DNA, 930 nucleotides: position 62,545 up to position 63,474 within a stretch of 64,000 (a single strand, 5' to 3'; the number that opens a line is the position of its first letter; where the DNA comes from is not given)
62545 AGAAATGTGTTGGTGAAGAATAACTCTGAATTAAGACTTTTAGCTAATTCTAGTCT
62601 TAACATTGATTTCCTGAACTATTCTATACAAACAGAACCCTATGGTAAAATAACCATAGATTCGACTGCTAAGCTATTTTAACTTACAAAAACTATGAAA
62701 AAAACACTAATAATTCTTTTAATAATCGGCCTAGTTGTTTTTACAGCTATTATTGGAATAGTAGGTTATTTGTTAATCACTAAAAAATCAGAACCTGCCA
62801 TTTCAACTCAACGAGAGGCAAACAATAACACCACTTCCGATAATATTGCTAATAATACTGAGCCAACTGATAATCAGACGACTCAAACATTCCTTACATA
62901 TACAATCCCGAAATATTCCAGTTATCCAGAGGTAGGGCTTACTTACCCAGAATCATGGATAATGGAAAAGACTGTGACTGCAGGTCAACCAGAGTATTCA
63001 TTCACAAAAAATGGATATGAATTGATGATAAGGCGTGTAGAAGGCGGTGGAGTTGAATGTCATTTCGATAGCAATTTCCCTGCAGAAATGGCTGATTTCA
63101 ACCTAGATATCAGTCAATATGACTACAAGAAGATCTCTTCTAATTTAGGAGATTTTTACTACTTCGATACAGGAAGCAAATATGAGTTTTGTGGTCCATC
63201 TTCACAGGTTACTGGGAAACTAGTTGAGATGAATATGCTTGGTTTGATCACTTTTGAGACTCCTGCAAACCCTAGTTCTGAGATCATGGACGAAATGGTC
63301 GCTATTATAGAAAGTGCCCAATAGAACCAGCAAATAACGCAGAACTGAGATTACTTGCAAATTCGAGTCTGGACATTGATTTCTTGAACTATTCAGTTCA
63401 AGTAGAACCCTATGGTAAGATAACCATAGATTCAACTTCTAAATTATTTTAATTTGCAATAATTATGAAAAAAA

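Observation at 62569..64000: Cassette duplication: the tail of the M23 peptidase gene plus a paralogous small secreted-protein gene are repeated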

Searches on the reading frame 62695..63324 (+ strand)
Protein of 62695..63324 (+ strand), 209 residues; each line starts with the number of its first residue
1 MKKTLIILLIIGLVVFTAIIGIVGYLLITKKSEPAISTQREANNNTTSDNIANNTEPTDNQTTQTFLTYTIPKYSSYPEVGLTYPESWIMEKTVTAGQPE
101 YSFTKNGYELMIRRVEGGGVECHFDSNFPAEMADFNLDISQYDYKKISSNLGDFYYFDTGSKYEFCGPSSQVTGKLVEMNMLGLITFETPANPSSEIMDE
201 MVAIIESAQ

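Call 8: find_encoding_contigs(protein=window:62695-63324:+, flank=10000, max_places=6)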
Protein window:62695-63324:+ (209 aa): 1 contig read that carries it; 1 place shown.
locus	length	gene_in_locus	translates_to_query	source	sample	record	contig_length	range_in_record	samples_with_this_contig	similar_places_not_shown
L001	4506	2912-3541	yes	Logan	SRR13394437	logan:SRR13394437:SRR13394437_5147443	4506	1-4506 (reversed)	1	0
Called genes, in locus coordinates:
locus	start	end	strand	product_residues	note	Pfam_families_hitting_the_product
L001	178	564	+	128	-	-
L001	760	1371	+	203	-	-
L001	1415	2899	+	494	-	PF01551:Peptidase_M23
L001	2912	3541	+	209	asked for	-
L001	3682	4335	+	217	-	PF18933:PsbP_2 (weak)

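Call 15: search_protein_families(library=pfam, proteins=[window:62695-63321:+, L001:3682-4332:+], max_evalue=0.1)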
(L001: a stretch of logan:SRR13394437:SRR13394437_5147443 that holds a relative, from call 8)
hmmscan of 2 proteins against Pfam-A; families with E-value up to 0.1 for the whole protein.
window:62695-63321:+ (209 aa): 3 families
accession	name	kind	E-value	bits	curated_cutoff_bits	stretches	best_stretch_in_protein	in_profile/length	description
PF13273.12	DUF4064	-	0.037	14.7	32.1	1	2-56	2-53/102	Protein of unknown function (DUF4064)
PF16118.10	DUF4834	-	0.049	15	27.8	1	5-65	11-69/99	Domain of unknown function (DUF4834)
PF20187.3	DUF6550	-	0.083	13.5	27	0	1-58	8-64/190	Family of unknown function (DUF6550)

L001:3682-4332:+ (217 aa): 2 families
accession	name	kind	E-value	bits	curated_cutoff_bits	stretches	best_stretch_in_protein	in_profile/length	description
PF18933.6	PsbP_2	-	1.6e-06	28.7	27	1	61-141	34-112/184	PsbP-like protein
PF23592.1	Cadherin_CELSR2_9th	-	0.019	15.5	36.8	1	135-190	10-65/100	CELSR2-like, ninth cadherin domain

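Call 19: find_homologous_proteins(query=L001:3682-4332:+)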
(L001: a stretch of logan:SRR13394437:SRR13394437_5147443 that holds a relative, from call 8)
Query L001:3682-4332:+ (217 aa): 1 proteins with E <= 0.001 among 92 candidates.
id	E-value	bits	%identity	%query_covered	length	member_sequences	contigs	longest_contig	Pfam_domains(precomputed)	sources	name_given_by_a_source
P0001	1.7e-141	487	100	100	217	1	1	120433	PF18933.7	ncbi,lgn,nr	ncbi:hypothetical protein JW978_04170 [Candidatus Dojkabacteria bacterium]|nr:hypothetical protein [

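Call 20: find_encoding_contigs(protein=P0001, flank=10000, max_places=6)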
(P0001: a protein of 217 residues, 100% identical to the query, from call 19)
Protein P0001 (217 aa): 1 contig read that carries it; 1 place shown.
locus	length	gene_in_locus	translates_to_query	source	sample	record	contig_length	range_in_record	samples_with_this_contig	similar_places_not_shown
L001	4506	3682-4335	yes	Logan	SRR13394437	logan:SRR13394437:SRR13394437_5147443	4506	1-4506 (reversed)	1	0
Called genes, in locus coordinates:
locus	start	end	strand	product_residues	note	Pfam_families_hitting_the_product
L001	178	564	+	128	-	-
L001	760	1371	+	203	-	-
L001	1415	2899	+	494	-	PF01551:Peptidase_M23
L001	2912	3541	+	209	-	-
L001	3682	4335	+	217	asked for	PF18933:PsbP_2 (weak)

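Call 29: find_homologous_proteins(query=window:62695-63321:+)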
Query window:62695-63321:+ (209 aa): 2 proteins with E <= 0.001 among 165 candidates.
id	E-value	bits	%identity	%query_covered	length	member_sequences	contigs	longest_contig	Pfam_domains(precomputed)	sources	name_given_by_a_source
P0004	2.1e-134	463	100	100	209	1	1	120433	-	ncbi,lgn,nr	ncbi:hypothetical protein JW978_04165 [Candidatus Dojkabacteria bacterium]|nr:hypothetical protein [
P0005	2.9e-61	224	52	100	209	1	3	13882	-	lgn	-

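Call 35: find_encoding_contigs(protein=P0005, flank=10000, max_places=10)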
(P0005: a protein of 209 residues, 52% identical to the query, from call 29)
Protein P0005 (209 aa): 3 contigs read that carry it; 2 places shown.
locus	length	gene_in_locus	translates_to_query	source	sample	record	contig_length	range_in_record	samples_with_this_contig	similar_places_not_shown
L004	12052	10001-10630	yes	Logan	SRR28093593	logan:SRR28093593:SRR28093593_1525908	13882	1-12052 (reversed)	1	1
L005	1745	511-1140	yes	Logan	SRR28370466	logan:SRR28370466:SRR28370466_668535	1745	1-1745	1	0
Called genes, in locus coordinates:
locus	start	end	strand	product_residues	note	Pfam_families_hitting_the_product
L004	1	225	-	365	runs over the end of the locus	PF00589:Phage_integrase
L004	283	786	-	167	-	-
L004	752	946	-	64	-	-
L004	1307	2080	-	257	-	-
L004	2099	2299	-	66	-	-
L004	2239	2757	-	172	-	-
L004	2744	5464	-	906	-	PF20464:MmeI_N, PF20465:MmeI_hel, PF02384:N6_Mtase, PF20473:MmeI_Mtase, PF07669:Eco57I (weak), PF20466:MmeI_TRD, PF20467:MmeI_C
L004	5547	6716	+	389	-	PF11379:DUF3182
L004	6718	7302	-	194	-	-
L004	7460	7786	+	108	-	-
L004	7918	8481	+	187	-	-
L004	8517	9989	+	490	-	PF01551:Peptidase_M23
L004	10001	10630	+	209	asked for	-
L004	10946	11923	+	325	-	PF13310:Virulence_RhuM, PF02661:Fic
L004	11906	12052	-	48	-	?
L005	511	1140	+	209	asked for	-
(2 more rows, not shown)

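Call 36: search_protein_representatives(alignment_id=A2)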
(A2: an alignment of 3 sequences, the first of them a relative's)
Query: 3 sequences, 212 profile positions. Proteins with E-value up to 0.001 (for the whole library): 186; up to 1e-10: 26; up to 1e-30: 5. The best 150 are listed.
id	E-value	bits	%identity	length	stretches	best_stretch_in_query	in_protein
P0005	5.9e-109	379.0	-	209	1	1-212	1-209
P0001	3.2e-106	370.1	-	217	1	1-212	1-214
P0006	7.2e-52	192.5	-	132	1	83-211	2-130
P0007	8.7e-47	175.9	-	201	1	57-211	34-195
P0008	2.1e-38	148.5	-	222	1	9-211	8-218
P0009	5.0e-25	104.8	-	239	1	2-209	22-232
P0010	1.1e-19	87.3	-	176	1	72-211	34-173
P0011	1.8e-16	76.8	-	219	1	6-211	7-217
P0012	3.8e-15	72.5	-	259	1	3-211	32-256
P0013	1.5e-13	67.3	-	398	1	61-212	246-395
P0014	1.9e-13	67.0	-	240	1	8-211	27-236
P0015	5.3e-13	65.5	-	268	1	5-212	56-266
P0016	6.6e-13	65.2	-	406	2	64-211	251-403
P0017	8.5e-13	64.8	-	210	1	4-208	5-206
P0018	3.3e-12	62.9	-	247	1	7-209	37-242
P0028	7.5e-11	58.5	-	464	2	77-211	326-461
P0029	7.9e-11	58.4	-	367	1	64-211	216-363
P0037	5.1e-10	55.7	-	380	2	66-212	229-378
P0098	1.1e-06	44.8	-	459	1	54-211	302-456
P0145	9.1e-05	38.6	-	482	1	49-211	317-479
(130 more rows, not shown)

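Call 37: find_encoding_contigs(protein=P0007, flank=6000, max_places=4)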
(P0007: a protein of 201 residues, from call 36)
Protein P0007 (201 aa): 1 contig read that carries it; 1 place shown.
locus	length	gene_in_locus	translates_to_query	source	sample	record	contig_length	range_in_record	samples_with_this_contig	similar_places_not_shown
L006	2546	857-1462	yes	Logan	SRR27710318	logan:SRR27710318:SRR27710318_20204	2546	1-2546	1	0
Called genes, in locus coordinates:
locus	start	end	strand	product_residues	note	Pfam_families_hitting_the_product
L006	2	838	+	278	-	?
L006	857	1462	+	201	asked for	-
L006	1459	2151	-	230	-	-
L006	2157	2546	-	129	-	?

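Call 38: find_encoding_contigs(protein=P0008, flank=6000, max_places=4)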
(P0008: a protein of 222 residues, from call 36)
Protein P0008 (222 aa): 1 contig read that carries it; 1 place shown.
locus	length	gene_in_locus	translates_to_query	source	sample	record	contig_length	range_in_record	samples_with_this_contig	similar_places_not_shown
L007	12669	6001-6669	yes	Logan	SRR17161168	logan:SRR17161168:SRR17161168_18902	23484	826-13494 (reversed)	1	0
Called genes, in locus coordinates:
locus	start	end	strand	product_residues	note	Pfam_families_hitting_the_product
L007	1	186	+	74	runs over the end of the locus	-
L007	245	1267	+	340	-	PF01073:3Beta_HSD, PF01370:Epimerase, PF02719:Polysacc_synt_2, PF04321:RmlD_sub_bind, PF07993:NAD_binding_4, PF16363:GDP_Man_Dehyd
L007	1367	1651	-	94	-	PF01541:GIY-YIG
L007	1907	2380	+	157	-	PF01230:HIT (weak)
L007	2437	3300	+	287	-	PF00483:NTP_transferase, PF12804:NTP_transf_3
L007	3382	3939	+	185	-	-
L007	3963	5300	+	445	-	-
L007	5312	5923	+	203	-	-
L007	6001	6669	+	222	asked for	-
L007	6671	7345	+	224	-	-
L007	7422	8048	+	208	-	-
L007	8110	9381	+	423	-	PF03446:NAD_binding_2 (faint), PF03721:UDPG_MGDP_dh_N, PF00984:UDPG_MGDP_dh, PF03720:UDPG_MGDP_dh_C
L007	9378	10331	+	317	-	PF00535:Glycos_transf_2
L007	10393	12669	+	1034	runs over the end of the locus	?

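Call 39: find_encoding_contigs(protein=P0006, flank=6000, max_places=4)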
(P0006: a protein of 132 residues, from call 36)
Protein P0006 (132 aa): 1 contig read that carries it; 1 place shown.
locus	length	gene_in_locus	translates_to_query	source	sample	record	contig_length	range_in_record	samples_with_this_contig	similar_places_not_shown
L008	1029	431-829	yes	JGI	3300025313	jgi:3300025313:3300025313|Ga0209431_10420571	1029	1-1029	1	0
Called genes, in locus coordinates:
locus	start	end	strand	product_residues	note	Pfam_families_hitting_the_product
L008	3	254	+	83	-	?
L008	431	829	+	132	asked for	-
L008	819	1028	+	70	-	?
